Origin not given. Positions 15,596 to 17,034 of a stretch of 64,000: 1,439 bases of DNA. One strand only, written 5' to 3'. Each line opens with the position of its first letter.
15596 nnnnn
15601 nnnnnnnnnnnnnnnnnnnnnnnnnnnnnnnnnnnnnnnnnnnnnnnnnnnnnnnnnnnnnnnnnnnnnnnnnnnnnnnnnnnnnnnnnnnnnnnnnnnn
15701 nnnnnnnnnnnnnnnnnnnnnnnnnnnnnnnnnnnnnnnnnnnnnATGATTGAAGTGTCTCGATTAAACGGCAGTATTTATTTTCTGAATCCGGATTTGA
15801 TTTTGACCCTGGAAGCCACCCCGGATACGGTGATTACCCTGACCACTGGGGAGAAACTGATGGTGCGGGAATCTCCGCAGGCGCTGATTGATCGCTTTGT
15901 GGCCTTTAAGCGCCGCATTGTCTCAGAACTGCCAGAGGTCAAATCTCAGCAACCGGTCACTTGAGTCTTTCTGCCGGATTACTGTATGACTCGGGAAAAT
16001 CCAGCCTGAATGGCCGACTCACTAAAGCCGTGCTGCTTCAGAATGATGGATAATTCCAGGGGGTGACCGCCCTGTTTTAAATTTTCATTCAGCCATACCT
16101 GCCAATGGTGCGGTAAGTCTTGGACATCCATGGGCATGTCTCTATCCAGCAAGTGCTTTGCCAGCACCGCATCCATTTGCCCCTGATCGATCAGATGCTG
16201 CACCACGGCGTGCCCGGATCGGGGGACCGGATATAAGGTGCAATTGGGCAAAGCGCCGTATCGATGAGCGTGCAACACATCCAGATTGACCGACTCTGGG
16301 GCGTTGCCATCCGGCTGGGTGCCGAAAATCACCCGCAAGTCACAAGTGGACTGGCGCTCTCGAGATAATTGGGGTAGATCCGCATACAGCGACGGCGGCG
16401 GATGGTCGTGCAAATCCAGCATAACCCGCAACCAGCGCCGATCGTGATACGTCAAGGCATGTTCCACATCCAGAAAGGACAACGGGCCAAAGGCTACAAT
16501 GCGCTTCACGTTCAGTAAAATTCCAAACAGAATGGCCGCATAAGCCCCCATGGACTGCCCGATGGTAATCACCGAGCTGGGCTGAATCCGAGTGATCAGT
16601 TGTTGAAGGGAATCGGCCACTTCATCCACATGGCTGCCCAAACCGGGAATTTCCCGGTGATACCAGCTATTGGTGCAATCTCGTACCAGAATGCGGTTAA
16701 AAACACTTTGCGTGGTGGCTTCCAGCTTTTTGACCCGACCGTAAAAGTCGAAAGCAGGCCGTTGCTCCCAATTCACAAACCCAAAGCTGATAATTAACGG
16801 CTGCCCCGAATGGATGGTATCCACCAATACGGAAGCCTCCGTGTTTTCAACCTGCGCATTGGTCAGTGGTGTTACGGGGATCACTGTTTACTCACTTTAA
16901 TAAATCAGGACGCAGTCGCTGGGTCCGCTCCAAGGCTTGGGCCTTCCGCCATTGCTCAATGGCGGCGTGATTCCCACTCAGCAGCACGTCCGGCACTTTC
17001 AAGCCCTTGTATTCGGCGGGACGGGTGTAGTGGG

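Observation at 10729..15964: Orphan flagellar-operon-type genes (YvyF-like, FlbD) wrapped around an HD-dGTPase-like gene and clpB, with flbD translationally coupled to clpB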

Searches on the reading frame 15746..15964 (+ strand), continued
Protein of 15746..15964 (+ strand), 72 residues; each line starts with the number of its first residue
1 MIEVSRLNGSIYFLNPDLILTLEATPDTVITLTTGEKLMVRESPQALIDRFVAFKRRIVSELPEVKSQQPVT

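Call 104: fold_search(model_id=the predicted structure, library=pdb)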
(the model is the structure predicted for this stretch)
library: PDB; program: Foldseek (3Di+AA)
matches with E <= 10: 792; with E <= 0.001: 0
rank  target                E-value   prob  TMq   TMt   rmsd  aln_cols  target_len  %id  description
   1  4hsv_B                1.2e-01  0.96  0.37  0.45   3.4        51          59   22  Crystal Structure of CXCL4L1 (released 2013-04-10)
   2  5he1_A                1.3e-01  0.90  0.44  0.07   6.4        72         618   17  Human GRK2 in complex with Gbetagamma subunits and CCG224062 (released 2016-05-11)
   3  8xwa_D                1.4e-01  0.97  0.41  0.43   3.4        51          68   14  Structure of CXCR2 bound to CXCL1 (Ligand-receptor focused map) (released 2025-01-15)
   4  3pvu_A                1.5e-01  0.92  0.45  0.07   6.2        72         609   15  Bovine GRK2 in complex with Gbetagamma subunits and a selective kinase inhibitor (CMPD101) (released 2011-06-01)
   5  5he2_A                1.5e-01  0.89  0.45  0.07   6.3        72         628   17  Bovine GRK2 in complex with Gbetagamma subunits and CCG224406 (released 2016-05-11)
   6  3n52_D                1.9e-01  0.96  0.42  0.44   3.6        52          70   23  crystal Structure analysis of MIP2 (released 2011-06-08)
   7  3krw_A                1.9e-01  0.90  0.46  0.07   6.1        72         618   15  Human GRK2 in complex with Gbetgamma subunits and balanol (soak) (released 2010-02-16)
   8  4mk0_A                2.0e-01  0.89  0.46  0.07   6.1        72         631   15  Crystal structure of G protein-coupled receptor kinase 2 in complex with a a rationally designed paroxetine derivative (released 2014-01-22)
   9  8xwa_E                2.2e-01  0.95  0.43  0.50   3.6        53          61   17  Structure of CXCR2 bound to CXCL1 (Ligand-receptor focused map) (released 2025-01-15)
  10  1rhp_A                2.5e-01  0.87  0.39  0.43   4.0        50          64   24  CRYSTAL STRUCTURE OF RECOMBINANT HUMAN PLATELET FACTOR 4 (released 1994-11-30)
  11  5wg5_A                2.5e-01  0.85  0.45  0.07   6.2        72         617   15  Human GRK2 in complex with Gbetagamma subunits and CCG224061 (released 2017-12-27)
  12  8xwm_D                2.5e-01  0.80  0.38  0.42   7.8        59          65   19  Structure of CXCR2 bound to CXCL6 (Ligand-receptor focused map) (released 2025-01-15)
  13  1plf_B                2.6e-01  0.96  0.43  0.47   3.3        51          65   25  THE THREE-DIMENSIONAL STRUCTURE OF BOVINE PLATELET FACTOR 4 AT 3.0 ANGSTROMS RESOLUTION (released 1994-01-31)
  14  8xws_B                2.6e-01  0.94  0.43  0.47   3.7        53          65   17  Structure of CXCR2 bound to CXCL5 (Ligand-receptor focused map) (released 2025-01-15)
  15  6n2u                  2.6e-01  0.85  0.37  0.39   4.6        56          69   18  IL-8 Structure from Bacterial Expression Source (released 2019-11-20)
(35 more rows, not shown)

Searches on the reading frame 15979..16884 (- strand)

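Call 3: search_protein_families(library=pfam, proteins=[window:15979-16884:-], max_evalue=0.1)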
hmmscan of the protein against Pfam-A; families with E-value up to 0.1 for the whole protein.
window:15979-16884:- (301 aa): 2 families
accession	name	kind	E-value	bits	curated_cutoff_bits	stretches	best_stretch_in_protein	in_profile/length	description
PF12146.15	Hydrolase_4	-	0.0032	17.3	27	1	78-168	51-139/239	Serine aminopeptidase, S33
PF03096.20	Ndr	-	0.031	13.4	23.3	1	86-122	82-118/283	Ndr family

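Call 4: search_protein_families(library=ncbifam, proteins=[window:15979-16884:-], max_evalue=0.1)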
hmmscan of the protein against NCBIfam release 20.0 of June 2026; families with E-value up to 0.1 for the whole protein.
window:15979-16884:- (301 aa): 1 family
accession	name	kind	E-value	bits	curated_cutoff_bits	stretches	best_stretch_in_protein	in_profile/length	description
NF033892.1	XcbB_CpsF_sero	subfamily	0.00085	18.7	125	1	99-153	155-207/291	XcbB/CpsF family capsular polysaccharide biosynthesis protein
